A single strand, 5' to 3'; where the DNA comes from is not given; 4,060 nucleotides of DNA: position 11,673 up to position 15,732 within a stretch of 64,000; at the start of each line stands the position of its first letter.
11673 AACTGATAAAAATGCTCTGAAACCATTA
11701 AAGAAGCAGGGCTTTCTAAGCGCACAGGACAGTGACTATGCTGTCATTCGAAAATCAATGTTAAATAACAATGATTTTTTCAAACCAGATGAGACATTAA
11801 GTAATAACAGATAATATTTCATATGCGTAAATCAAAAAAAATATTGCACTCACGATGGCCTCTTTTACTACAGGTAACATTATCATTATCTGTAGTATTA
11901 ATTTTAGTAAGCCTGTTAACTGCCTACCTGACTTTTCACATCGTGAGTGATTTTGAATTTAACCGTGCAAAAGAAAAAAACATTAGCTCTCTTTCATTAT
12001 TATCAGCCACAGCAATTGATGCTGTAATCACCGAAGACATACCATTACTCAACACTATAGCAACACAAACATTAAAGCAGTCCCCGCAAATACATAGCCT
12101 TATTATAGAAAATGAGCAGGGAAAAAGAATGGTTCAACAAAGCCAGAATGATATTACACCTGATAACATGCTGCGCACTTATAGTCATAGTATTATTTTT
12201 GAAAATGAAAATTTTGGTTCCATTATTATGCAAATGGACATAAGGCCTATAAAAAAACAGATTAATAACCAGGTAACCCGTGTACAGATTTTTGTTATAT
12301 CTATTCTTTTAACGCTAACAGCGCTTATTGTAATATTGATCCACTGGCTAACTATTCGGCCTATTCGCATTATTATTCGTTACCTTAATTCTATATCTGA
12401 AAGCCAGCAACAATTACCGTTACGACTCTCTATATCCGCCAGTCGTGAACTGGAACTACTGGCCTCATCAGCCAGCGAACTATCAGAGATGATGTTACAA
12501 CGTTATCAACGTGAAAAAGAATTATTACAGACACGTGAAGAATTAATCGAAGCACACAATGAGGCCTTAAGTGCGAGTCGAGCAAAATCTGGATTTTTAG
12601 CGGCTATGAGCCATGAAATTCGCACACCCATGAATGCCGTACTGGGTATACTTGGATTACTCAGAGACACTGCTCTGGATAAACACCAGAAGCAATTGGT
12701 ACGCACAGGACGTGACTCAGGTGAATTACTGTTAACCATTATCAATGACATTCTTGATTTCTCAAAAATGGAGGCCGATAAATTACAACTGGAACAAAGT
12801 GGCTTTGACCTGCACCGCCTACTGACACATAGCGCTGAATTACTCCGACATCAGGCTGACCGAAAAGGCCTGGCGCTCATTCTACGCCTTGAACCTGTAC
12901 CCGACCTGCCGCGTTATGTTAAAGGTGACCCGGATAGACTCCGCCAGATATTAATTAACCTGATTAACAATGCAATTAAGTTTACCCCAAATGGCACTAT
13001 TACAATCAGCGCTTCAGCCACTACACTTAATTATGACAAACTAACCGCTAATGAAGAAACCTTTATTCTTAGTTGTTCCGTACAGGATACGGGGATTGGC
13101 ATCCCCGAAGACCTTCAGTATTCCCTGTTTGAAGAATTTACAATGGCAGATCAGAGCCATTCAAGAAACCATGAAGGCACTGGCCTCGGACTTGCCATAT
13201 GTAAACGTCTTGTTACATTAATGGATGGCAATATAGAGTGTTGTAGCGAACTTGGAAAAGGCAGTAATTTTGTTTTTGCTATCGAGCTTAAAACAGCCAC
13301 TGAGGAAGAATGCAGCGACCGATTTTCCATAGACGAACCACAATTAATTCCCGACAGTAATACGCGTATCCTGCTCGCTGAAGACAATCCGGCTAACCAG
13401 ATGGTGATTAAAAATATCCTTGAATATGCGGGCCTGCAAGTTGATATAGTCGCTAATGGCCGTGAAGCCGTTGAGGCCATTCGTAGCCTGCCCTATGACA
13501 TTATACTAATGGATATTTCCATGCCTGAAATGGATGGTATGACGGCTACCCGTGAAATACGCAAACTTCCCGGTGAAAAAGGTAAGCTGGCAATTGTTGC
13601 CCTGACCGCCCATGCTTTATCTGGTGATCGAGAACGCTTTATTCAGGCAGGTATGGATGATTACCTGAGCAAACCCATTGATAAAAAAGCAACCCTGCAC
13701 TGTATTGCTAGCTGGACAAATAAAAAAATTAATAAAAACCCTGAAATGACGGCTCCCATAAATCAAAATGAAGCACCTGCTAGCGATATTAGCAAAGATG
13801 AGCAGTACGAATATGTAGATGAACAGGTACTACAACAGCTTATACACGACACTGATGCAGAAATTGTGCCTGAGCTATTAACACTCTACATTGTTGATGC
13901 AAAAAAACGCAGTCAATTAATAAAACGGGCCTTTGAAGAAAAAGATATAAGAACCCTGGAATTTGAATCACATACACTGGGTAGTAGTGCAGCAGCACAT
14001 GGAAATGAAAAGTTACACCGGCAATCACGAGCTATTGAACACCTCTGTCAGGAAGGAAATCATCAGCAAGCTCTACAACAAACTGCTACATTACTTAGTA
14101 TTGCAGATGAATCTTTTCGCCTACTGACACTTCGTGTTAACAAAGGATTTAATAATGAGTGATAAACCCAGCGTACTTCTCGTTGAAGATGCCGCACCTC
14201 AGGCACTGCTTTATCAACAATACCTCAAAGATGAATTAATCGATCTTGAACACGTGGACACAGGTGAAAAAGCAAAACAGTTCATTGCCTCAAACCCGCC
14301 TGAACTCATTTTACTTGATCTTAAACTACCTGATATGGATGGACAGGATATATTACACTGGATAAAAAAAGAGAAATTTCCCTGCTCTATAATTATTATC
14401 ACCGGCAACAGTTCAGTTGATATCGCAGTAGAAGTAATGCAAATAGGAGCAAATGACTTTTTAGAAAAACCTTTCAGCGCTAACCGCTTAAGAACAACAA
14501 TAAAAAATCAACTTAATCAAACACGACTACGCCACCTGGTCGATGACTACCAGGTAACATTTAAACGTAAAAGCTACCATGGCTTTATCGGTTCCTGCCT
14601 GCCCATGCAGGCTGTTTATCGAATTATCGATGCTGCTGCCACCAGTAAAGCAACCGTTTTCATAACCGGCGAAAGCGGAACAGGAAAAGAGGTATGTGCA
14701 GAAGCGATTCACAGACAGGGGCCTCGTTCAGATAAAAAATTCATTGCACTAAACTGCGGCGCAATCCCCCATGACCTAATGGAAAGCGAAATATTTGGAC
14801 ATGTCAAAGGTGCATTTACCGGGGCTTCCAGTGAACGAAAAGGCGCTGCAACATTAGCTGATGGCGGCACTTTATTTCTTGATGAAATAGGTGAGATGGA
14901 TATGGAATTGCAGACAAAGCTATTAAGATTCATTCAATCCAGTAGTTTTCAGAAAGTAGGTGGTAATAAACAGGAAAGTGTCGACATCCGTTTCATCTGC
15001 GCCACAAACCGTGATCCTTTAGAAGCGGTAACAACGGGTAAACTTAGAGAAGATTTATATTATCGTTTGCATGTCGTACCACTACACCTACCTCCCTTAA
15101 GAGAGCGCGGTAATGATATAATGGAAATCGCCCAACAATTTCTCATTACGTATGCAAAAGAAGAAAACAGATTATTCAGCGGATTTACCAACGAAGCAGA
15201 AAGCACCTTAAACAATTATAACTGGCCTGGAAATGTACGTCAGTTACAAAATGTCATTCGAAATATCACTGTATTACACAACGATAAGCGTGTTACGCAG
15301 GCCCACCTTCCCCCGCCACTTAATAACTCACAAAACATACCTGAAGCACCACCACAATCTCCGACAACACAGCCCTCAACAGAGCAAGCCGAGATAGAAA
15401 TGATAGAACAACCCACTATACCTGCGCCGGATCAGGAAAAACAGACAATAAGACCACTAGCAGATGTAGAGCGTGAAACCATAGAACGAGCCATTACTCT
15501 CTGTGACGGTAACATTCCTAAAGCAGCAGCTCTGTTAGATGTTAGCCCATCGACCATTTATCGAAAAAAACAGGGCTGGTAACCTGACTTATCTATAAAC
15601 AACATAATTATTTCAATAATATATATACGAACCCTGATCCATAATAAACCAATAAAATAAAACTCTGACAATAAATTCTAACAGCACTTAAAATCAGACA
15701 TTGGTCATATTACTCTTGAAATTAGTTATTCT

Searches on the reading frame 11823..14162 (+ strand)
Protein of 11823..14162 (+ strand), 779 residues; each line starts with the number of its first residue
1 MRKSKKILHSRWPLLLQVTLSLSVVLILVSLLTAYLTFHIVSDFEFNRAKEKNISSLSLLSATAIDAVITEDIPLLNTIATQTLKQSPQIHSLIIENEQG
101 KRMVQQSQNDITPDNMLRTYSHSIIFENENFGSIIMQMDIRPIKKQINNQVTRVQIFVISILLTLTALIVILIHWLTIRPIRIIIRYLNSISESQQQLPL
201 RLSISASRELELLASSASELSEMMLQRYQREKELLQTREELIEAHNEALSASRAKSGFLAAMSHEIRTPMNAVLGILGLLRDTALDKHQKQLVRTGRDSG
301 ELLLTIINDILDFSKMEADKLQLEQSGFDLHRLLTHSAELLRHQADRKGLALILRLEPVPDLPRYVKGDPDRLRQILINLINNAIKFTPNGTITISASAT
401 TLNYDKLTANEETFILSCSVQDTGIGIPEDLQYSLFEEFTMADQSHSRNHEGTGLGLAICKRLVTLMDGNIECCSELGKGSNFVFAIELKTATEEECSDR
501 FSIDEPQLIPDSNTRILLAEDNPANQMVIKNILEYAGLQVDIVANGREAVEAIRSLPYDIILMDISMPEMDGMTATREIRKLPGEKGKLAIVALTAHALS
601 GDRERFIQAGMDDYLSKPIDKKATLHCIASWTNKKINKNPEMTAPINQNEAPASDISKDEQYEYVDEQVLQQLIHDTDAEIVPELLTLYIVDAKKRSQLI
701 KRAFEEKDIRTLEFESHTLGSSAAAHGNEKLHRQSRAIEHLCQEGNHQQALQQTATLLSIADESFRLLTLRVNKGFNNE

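Call 5: search_protein_families(library=pfam, proteins=[window:11823-14162:+])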
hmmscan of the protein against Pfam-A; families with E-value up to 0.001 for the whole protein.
window:11823-14162:+ (779 aa): 4 families
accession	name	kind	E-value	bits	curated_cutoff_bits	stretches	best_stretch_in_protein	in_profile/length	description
PF00072.30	Response_reg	-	4.3e-28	98.1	30.2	1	516-624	1-106/111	Response regulator receiver domain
PF02518.31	HATPase_c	-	1.6e-26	93.3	26.4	1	368-490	1-110/111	Histidine kinase-, DNA gyrase B-, and HSP90-like ATPase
PF00512.31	HisKA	-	2.1e-19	69.8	26.9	1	254-318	1-65/66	His Kinase A (phospho-acceptor) domain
PF01627.28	Hpt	-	7.1e-07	29.8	24.6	1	684-755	1-72/84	Hpt domain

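Call 32: search_protein_families(library=ncbifam, proteins=[window:11823-14162:+], max_evalue=0.00001)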
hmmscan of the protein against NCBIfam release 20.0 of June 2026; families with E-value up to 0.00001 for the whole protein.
window:11823-14162:+ (779 aa): 137 families (the best 25 are shown)
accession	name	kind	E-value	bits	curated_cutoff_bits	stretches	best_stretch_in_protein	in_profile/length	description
TIGR02956.1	TMAO_torS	equivalog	1.3e-121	407.4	676.5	1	244-761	453-957/967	TMAO reductase system sensor histidine kinase/response regulator TorS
NF008318.0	PRK11107.1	equivalog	7.2e-118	395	890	2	127-494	153-523/920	two-component sensor histidine kinase BarA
NF008302.0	PRK11091.1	equivalog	2.9e-93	313.5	838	1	246-739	274-740/779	aerobic respiration two-component sensor histidine kinase ArcB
NF041947.1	LuxQ_Vibrio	equivalog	3.5e-92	309.7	1200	1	239-630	456-837/843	quorum-sensing autoinducer 2 sensor kinase/phosphatase LuxQ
NF011874.0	PRK15347.1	equivalog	1.3e-88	298.1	852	2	143-497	287-622/921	two component system sensor kinase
NF045901.1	HisKinLetSLeg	equivalog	3.1e-85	286.9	1650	2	151-493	171-522/906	two-component system sensor histidine kinase LetS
NF008099.0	PRK10841.1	equivalog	6.6e-83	279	920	2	239-495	454-696/949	two-component system sensor histidine kinase RcsC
NF038297.2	hybrid_HK_HrmK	equivalog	5.6e-77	259.8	725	1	204-622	185-598/607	hybrid histidine kinase/response regulator HrmK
NF008543.0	PRK11466.1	equivalog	1.2e-66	225.2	982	1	232-730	421-873/914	TMAO reductase system sensor histidine kinase/response regulator TorS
NF007420.1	PRK09959.1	equivalog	9.8e-57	192.3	1995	1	243-622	700-1064/1197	acid-sensing system histidine kinase EvgS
NF046044.1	PnpS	equivalog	1.8e-50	172.1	400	1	253-486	168-388/390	two-component system histidine kinase PnpS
NF047465.1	hybrid_HK_LvrA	exception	1.4e-48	165.6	1200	1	203-626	151-578/819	hybrid histidine kinase/response regulator LvrA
NF041832.1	near_NosP_CTERM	subfamily_domain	3.3e-46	158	400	1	251-619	3-357/370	NahK/ErcS family hybrid sensor histidine kinase/response regulator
NF033092.0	HK_WalK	equivalog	2.3e-44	152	725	1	253-487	370-592/594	cell wall metabolism sensor histidine kinase WalK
TIGR02966.1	phoR_proteo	equivalog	3.5e-42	144.6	334.2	1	210-486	73-332/333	phosphate regulon sensor histidine kinase PhoR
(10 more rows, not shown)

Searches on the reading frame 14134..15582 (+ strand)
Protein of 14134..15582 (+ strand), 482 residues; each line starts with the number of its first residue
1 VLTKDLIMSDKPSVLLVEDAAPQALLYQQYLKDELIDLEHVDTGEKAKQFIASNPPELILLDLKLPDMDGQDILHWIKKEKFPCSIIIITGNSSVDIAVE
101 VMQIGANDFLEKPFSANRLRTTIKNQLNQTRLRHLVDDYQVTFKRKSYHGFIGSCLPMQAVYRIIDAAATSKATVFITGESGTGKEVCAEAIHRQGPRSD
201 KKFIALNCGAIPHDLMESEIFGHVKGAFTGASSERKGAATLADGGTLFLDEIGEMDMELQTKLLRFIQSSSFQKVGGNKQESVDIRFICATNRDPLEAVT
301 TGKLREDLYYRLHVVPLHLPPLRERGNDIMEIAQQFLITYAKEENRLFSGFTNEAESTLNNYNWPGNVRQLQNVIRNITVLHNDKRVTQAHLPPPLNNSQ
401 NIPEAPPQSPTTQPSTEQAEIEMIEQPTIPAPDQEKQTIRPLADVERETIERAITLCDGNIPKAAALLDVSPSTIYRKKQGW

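Call 5: search_protein_families(library=pfam, proteins=[window:14134-15582:+])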
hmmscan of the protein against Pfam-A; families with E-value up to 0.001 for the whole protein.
window:14134-15582:+ (482 aa): 9 families
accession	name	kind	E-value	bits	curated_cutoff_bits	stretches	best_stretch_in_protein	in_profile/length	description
PF00158.32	Sigma54_activat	-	3.2e-67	225.8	20.2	1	152-317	2-167/168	Sigma-54 interaction domain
PF00072.30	Response_reg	-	1.8e-24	86.5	30.2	1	14-123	1-110/111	Response regulator receiver domain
PF25601.1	AAA_lid_14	-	2.2e-23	82.3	27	1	323-402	1-80/87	AAA+ ATPase lid domain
PF14532.12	Sigma54_activ_2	-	1.2e-22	81.1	25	1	152-322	1-138/138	Sigma-54 interaction domain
PF02954.25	HTH_8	-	1.4e-10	41.1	22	1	442-478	2-38/42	Bacterial regulatory protein, Fis family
PF01078.27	Mg_chelatase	-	4.6e-05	23.3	20.3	0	230-266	93-129/207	Magnesium chelatase, subunit ChlI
PF07728.20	AAA_5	-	8.1e-05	23.1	22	1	175-299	2-126/139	AAA domain (dynein-related subfamily)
PF00004.35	AAA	-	0.00015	22.7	21.2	1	176-293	2-110/131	ATPase family associated with various cellular activities (AAA)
PF02796.21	HTH_7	-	0.00066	20.2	23.8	0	446-482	7-45/45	Helix-turn-helix domain of resolvase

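Call 32: search_protein_families(library=ncbifam, proteins=[window:14155-15582:+], max_evalue=0.00001)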
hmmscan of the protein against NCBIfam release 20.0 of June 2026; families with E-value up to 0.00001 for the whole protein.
window:14155-15582:+ (475 aa): 97 families (the best 25 are shown)
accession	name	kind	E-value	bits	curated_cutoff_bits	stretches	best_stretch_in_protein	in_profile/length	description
NF041946.1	LuxO_transreg_Vib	equivalog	1.4e-189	630.7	800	1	9-475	1-460/463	quorum-sensing sigma-54 dependent transcriptional regulator LuxO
TIGR01818.1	ntrC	equivalog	8.6e-116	387.5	558.6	1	8-471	2-459/463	nitrogen regulation protein NR(I)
TIGR02915.1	PEP_resp_reg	equivalog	1.4e-108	363.6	502.6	1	21-386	11-383/445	PEP-CTERM-box response regulator transcription factor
NF008176.1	PRK10923.1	equivalog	9.7e-100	334.3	620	1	7-471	6-462/469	nitrogen regulation protein NR(I)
TIGR01817.1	nifA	equivalog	2.2e-97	327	528.85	1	115-468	170-520/534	nif-specific transcriptional activator NifA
NF008469.0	PRK11361.1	equivalog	6.7e-97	325.1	714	1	6-417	6-414/461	acetoacetate metabolism transcriptional regulator AtoC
NF007689.0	PRK10365.1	equivalog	9.7e-95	317.9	760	1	3-407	4-401/441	sigma-54-dependent response regulator transcription factor ZraR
NF041552.1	TF_PrdR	equivalog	2.4e-93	313.4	795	1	119-471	245-572/577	sigma-54 dependent transcriptional regulator PrdR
NF051870.1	NAssimRespRegNtrX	equivalog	2.5e-89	300.2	600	1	7-471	4-446/452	nitrogen assimilation response regulator NtrX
NF003451.0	PRK05022.1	equivalog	1.5e-88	297.8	476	1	118-470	166-503/512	nitric oxide reductase transcriptional regulator NorR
NF050807.1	TransRegFlbDCaul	equivalog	2e-88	297.2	750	1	32-471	28-434/454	sigma-54-dependent transcriptional regulator FlbD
NF049963.1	RespRegFlgRCampy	domain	6.9e-87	292.1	750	1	49-383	45-375/429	fla regulon two-component system response regulator FlgR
NF038308.1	RNA_repair_RtcR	equivalog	1.4e-85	288.2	650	1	88-468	123-504/530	RNA repair transcriptional activator RtcR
NF011695.0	PRK15115.1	equivalog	1.8e-85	287.3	763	1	3-383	4-376/445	two-component system response regulator GlrR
TIGR02974.1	phageshock_pspF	equivalog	9.2e-77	258.5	443.55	1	153-464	10-325/336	phage shock protein operon transcriptional activator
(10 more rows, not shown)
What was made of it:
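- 14155..15582 (+): LuxO/SypG-like sigma-54 enhancer-binding protein (475 aa). It has a REC domain with an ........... acceptor motif, Walker A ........, GAFTGA and a C-terminal HTH_8. It is translationally coupled to the kinase gene by an 8-nt overlap. Best NCBIfam hit is LuxO at 630.7 bits (cutoff 800), with NtrC next at 387 bits (call 32).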

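Call 37: search_solved_structures(query=window:14155-15582:+, max_evalue=1e-40)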
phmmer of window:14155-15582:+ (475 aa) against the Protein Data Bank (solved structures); distinct sequences matched with E-value up to 1e-40: 35.
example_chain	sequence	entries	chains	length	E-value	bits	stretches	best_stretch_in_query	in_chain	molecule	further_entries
5ep0_A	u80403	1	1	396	3e-138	464.8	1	4-389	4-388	Putative repressor protein luxO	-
5ep2_A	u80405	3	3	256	9.5e-107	361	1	143-389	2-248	Putative repressor protein luxO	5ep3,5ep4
5ep1_A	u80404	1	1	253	1e-106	360.9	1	143-389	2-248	Putative repressor protein luxO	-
4l4u_A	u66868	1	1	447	7.8e-91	308.5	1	6-388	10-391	Transcriptional regulator (NtrC family)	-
1ny5_A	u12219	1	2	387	3.5e-90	306.3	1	6-385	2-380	transcriptional regulator (NtrC family)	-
3dzd_A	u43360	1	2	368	8e-84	285.4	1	39-374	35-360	Transcriptional regulator (NtrC family)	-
1ojl_A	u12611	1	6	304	2.1e-71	244.5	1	144-387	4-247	TRANSCRIPTIONAL REGULATORY PROTEIN ZRAR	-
1ny6_A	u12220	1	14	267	3.2e-67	230.7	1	151-385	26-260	transcriptional regulator (NtrC family)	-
4ly6_A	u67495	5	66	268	3.2e-67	230.7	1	151-385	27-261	Transcriptional regulator (NtrC family)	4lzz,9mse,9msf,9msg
9qq6_C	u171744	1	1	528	7.4e-67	229.5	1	141-387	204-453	Nif-specific regulatory protein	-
8p53_C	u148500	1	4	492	1e-66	229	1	138-472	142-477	Transcriptional regulator FleQ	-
26jl_A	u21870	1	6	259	1.1e-66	228.9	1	144-388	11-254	Flagellar regulatory protein A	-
5exx_A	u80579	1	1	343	1.2e-66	228.8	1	141-471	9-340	Transcriptional regulator FleQ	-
3m0e_A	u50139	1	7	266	2.1e-66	227.9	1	151-385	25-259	Transcriptional regulator (NtrC family)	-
6jdi_A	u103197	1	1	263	1.7e-65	225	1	141-386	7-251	Nitrogen assimilation regulatory protein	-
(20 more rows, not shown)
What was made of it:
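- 14155..15582 (+): Best PDB hit is LuxO 5ep0 at 3e-138, against NtrC1 at 8e-91 (call 37).
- Closest known: LuxO and its UAS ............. at qrr promoters. Same: LuxO is the best family and structure match of the activator (calls 32, 37).
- Closest known: zraP-zraSR. Different: ZraR scores well below LuxO against this protein (calls 32, 37).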

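Call 55: list_cluster_members(proteins=[window:14155-15582:+, window:58397-61912:-])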
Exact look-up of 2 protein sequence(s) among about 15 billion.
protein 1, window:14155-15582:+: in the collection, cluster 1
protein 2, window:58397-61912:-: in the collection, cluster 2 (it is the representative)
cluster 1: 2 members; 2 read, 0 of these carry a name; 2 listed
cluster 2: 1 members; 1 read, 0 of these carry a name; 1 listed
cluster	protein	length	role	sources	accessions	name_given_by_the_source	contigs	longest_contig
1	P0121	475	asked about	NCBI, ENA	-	-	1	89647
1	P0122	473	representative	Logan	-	-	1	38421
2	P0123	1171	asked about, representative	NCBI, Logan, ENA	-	-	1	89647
